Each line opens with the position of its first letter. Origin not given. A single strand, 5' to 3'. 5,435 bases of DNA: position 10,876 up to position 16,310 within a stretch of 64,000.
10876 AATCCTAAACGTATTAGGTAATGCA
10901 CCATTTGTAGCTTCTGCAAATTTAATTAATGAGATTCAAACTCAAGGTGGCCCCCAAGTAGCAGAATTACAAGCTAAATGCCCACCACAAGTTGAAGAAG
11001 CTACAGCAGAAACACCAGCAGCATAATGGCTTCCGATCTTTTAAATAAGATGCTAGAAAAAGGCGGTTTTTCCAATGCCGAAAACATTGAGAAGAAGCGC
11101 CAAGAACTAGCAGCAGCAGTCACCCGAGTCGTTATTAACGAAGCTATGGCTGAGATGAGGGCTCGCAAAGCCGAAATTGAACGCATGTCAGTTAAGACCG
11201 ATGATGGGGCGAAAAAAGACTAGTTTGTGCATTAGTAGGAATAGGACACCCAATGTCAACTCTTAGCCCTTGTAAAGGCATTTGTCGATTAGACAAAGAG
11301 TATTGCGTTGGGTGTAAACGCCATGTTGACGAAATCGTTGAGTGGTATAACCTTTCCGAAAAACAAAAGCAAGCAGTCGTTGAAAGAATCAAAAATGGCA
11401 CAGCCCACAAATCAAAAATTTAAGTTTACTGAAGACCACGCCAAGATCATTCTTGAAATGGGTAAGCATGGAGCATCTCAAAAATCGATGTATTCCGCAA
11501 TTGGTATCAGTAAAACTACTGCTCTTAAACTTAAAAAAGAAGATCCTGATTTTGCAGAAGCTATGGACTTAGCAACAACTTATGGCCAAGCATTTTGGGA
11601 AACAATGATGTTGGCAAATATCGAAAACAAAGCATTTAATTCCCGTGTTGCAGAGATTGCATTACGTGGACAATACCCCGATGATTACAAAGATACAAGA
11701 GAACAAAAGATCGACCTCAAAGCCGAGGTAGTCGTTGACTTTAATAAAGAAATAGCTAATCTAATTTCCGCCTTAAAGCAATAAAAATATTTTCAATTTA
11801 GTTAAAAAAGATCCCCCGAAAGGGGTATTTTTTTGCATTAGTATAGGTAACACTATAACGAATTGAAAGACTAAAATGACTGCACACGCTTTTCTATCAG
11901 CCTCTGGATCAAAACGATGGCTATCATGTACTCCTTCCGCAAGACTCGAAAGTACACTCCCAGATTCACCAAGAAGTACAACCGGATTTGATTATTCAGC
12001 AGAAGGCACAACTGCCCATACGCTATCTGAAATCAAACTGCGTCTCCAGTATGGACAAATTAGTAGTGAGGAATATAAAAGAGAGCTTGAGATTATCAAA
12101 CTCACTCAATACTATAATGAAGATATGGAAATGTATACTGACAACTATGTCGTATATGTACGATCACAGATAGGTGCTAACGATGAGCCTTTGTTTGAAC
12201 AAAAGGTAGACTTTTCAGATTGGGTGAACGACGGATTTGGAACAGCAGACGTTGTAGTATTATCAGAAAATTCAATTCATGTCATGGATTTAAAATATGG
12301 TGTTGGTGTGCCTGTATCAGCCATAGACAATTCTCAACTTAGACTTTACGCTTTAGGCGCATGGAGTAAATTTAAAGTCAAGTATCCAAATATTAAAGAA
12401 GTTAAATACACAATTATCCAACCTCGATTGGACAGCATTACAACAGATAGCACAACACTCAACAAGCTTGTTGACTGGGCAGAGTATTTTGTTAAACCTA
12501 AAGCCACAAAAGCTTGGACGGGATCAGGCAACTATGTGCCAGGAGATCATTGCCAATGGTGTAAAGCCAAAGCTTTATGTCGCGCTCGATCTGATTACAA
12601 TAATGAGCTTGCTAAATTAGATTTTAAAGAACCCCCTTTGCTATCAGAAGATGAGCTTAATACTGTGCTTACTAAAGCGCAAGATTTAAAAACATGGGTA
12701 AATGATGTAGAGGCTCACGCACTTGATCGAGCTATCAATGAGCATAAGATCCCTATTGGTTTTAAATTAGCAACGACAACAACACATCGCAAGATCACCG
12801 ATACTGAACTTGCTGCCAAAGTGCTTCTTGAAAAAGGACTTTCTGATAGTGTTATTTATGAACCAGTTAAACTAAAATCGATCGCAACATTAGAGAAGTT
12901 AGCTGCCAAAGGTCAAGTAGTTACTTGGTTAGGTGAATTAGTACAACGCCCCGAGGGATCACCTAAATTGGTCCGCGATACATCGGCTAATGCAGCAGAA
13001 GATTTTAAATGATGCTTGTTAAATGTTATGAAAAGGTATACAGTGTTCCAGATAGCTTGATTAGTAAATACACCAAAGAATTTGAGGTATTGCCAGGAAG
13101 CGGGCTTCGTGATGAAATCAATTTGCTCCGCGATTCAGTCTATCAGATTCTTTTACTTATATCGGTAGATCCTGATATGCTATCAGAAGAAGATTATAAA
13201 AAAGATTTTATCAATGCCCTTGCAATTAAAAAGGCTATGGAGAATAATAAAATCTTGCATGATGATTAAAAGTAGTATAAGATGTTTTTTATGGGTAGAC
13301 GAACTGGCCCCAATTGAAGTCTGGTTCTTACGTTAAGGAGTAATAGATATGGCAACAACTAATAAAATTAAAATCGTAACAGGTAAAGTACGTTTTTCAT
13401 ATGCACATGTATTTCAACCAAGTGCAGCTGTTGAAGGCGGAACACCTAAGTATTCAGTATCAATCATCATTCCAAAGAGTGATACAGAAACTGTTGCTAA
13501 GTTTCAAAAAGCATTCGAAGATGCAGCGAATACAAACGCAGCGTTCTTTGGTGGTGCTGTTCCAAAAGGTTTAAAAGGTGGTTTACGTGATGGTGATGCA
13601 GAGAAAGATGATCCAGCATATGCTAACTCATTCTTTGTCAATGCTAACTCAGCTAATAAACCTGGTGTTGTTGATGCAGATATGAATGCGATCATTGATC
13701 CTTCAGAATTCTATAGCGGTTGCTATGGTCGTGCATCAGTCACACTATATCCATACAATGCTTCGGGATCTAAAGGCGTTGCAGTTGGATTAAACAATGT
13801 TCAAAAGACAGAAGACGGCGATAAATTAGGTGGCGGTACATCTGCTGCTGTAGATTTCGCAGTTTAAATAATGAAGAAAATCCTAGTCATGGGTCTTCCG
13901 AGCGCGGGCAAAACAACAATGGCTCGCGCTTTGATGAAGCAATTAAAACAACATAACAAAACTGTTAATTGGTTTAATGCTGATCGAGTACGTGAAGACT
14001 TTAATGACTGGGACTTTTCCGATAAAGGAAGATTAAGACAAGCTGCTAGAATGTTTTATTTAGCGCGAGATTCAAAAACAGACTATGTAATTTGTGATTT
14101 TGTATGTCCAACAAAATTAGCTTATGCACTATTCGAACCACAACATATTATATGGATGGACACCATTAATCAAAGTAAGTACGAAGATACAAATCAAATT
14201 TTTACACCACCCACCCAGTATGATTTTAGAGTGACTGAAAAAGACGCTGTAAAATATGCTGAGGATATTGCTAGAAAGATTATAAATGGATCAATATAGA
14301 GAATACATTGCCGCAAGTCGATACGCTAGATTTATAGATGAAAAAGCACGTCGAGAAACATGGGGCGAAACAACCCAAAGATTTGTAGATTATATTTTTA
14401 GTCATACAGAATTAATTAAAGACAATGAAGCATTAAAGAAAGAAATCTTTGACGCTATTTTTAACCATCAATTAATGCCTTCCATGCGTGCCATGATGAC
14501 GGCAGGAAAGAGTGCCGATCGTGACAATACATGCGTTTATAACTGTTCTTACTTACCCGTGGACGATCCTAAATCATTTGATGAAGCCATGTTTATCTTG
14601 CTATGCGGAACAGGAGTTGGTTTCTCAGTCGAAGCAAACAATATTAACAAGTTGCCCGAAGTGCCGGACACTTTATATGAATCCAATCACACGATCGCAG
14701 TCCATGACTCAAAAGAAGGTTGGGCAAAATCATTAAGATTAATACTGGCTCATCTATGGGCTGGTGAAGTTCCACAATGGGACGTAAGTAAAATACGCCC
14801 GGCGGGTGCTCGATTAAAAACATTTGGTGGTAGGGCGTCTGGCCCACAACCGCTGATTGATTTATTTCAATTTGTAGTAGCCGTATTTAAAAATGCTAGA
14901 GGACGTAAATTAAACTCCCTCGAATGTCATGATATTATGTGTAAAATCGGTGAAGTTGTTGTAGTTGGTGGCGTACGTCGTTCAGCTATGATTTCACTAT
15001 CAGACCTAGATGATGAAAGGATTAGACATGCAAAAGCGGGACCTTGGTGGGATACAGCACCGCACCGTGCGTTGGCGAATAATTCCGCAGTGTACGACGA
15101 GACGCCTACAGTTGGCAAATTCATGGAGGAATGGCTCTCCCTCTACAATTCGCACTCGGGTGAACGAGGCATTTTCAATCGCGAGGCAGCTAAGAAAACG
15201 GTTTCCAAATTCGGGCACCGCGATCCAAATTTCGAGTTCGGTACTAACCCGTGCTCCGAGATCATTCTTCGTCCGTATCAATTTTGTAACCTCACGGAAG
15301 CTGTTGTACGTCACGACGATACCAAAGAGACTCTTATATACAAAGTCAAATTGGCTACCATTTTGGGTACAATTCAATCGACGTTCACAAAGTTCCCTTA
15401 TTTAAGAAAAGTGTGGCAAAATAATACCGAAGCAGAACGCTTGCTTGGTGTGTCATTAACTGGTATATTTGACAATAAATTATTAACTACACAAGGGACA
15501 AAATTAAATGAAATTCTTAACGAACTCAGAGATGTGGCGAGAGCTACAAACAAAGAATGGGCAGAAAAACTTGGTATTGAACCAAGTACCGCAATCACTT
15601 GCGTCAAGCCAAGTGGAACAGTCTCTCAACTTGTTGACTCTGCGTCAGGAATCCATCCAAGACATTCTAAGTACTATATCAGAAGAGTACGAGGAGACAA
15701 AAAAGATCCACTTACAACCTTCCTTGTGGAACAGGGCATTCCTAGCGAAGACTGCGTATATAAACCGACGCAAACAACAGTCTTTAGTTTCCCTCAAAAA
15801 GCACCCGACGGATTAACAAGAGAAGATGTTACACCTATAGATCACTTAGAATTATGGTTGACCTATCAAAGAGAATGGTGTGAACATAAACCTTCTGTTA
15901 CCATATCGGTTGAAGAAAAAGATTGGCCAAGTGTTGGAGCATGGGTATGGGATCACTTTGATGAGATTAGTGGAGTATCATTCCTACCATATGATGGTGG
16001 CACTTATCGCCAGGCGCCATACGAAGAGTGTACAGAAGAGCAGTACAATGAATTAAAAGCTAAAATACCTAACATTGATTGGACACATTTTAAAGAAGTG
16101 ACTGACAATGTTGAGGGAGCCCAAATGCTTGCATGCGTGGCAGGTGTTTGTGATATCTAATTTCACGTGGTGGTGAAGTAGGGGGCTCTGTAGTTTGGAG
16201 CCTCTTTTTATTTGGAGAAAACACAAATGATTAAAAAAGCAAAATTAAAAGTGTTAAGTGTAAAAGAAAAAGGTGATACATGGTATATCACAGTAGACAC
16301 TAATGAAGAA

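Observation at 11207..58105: Strand-consistent promoter-like motif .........; six copies share the fixed architecture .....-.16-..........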

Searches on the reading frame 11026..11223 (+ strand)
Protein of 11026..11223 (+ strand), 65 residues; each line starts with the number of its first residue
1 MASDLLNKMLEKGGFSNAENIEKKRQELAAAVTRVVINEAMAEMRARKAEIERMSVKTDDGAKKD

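Call 31: search_protein_families(library=pfam, proteins=[window:11026-11223:+], max_evalue=0.05)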
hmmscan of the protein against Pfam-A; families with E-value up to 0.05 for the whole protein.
window:11026-11223:+ (65 aa): 2 families
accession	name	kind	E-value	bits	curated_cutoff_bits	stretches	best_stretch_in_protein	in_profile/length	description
PF01869.26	BcrAD_BadFG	-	0.012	15.6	31.5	1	13-55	24-66/271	BadF/BadG/BcrA/BcrD ATPase family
PF09415.16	CENP-X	-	0.034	14.8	25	1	4-51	2-50/74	CENP-S associating Centromere protein X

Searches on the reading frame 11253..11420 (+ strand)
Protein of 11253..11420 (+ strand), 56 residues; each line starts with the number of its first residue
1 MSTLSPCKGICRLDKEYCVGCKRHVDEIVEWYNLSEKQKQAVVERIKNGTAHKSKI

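Call 54: search_protein_families(library=ncbifam, proteins=[window:11253-11420:+], max_evalue=0.1)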
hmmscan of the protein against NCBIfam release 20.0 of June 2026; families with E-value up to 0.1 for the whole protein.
window:11253-11420:+ (56 aa): 0 families

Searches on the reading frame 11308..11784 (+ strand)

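Call 31: search_protein_families(library=pfam, proteins=[window:11308-11784:+], max_evalue=0.05)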
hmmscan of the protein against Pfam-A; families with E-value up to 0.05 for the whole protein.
window:11308-11784:+ (158 aa): 1 family
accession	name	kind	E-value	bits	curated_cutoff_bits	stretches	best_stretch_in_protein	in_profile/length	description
PF13443.12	HTH_26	-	0.0027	18.4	22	1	51-89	6-47/63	Cro/C1-type HTH DNA-binding domain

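Call 54: search_protein_families(library=ncbifam, proteins=[window:11398-11784:+], max_evalue=0.1)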
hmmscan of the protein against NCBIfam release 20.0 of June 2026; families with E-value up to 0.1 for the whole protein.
window:11398-11784:+ (128 aa): 1 family
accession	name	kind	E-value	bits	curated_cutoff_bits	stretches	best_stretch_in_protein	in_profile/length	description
NF040595.1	HTH_Cbp1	equivalog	0.058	13.3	140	0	9-47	46-84/135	CRISPR DNA repeat-binding protein Cbp1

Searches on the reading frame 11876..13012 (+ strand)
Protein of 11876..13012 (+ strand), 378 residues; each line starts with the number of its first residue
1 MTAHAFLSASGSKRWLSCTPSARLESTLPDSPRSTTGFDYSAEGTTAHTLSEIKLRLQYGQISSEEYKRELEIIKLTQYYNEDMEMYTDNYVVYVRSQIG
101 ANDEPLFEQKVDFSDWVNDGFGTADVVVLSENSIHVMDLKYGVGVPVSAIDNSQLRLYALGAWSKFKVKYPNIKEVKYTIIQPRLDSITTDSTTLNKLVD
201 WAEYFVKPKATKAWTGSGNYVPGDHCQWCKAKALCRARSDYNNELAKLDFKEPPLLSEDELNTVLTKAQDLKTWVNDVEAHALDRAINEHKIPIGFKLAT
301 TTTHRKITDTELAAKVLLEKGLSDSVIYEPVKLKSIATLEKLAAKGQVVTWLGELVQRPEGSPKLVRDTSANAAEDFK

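Call 7: search_protein_families(library=pfam, proteins=[window:11876-13012:+], max_evalue=0.01)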
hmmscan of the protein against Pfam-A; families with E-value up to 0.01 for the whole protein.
window:11876-13012:+ (378 aa): 2 families
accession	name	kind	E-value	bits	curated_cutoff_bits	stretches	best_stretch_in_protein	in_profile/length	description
PF10926.14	DUF2800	-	4.6e-119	398.3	21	1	4-369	1-364/368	Protein of unknown function (DUF2800)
PF12705.13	PDDEXK_1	-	3.7e-06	27.5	22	1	78-236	83-247/247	PD-(D/E)XK nuclease superfamily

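Call 8: search_protein_families(library=phrogs, proteins=[window:11876-13012:+], max_evalue=0.001)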
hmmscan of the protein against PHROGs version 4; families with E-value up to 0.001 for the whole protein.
window:11876-13012:+ (378 aa): 2 families
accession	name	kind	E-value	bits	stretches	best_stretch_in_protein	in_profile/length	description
phrog_69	-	DNA, RNA and nucleotide metabolism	1.3e-107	361.8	1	1-371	84-461/501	exonuclease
phrog_3953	-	DNA, RNA and nucleotide metabolism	2.8e-26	93.4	1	2-212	11-184/186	exonuclease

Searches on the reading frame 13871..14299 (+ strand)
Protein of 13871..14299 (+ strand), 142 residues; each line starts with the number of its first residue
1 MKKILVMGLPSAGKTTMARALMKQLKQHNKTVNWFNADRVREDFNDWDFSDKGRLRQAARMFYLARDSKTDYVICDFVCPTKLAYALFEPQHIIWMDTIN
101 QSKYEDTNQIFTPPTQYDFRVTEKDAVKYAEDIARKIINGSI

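Call 31: search_protein_families(library=pfam, proteins=[window:13871-14299:+], max_evalue=0.05)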
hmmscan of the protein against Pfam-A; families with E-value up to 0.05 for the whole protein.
window:13871-14299:+ (142 aa): 26 families (the best 25 are shown)
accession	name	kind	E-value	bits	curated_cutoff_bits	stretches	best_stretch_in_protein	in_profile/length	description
PF08433.16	KTI12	-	1.5e-08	35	22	1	3-77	3-78/271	Chromatin associated protein KTI12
PF01583.26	APS_kinase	-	3.2e-08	34.2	21.1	1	4-82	5-86/152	Adenylylsulphate kinase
PF13521.12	AAA_28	-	2.6e-06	28.2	27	1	3-119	1-122/164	AAA domain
PF00025.27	Arf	-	7e-05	22.8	22.3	1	3-67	16-83/174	ADP-ribosylation factor family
PF13238.12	AAA_18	-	0.00013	22.9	29.4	1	4-37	1-25/128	AAA domain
PF01591.24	6PF2K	-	0.00023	21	27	1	4-46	16-58/223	6-phosphofructo-2-kinase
PF13671.12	AAA_33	-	0.00042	21.1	27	1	4-46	2-39/143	AAA domain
PF20720.3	nSTAND3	-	0.00073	19.7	27.2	1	4-41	20-55/155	Novel STAND NTPase 3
PF08477.19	Roc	-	0.0016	19.1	27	1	3-69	1-81/119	Ras of Complex, Roc, domain of DAPkinase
PF13173.12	AAA_14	-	0.0016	18.9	27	1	4-46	5-46/129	AAA domain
PF03266.21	NTPase_1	-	0.0016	18.8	23.9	1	3-46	1-44/168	NTPase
PF06414.18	Zeta_toxin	-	0.0027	17.6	22.3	1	4-47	19-61/199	Zeta toxin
PF10662.15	PduV-EutP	-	0.0039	17.5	21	1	1-31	1-31/143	Ethanolamine utilisation - propanediol utilisation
PF13191.12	AAA_16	-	0.004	18.1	32.6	1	4-29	27-52/167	AAA ATPase domain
PF00004.35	AAA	-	0.0043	18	21.2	1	4-33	1-30/131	ATPase family associated with various cellular activities (AAA)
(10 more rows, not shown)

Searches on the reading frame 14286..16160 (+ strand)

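Call 7: search_protein_families(library=pfam, proteins=[window:14286-16160:+], max_evalue=0.01)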
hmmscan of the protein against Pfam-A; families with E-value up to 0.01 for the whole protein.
window:14286-16160:+ (624 aa): 5 families
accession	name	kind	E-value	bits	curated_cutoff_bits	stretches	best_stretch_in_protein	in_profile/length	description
PF21995.1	RNR-II_ins_dom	-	2.6e-10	41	27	1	136-198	36-104/107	B12-dependent ribonucleotide reductase, insertion domain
PF02867.20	Ribonuc_red_lgC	-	5.7e-10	38.9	23.9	0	426-489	373-439/523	Ribonucleotide reductase, barrel domain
PF17975.6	RNR_Alpha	-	2.2e-05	25.3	26.4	1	11-74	27-100/101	Ribonucleotide reductase alpha domain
PF00317.26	Ribonuc_red_lgN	-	0.00061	20.2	28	1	10-75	12-74/77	Ribonucleotide reductase, all-alpha domain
PF13412.12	HTH_24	-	0.0027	17.7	21.9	1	409-441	7-39/48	Winged helix-turn-helix DNA-binding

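Call 8: search_protein_families(library=phrogs, proteins=[window:14286-16160:+], max_evalue=0.001)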
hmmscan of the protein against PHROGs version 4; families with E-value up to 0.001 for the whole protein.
window:14286-16160:+ (624 aa): 1 family
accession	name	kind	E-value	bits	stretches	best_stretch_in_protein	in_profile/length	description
phrog_367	-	DNA, RNA and nucleotide metabolism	1.5e-184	616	1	2-624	32-696/701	ribonucleotide reductase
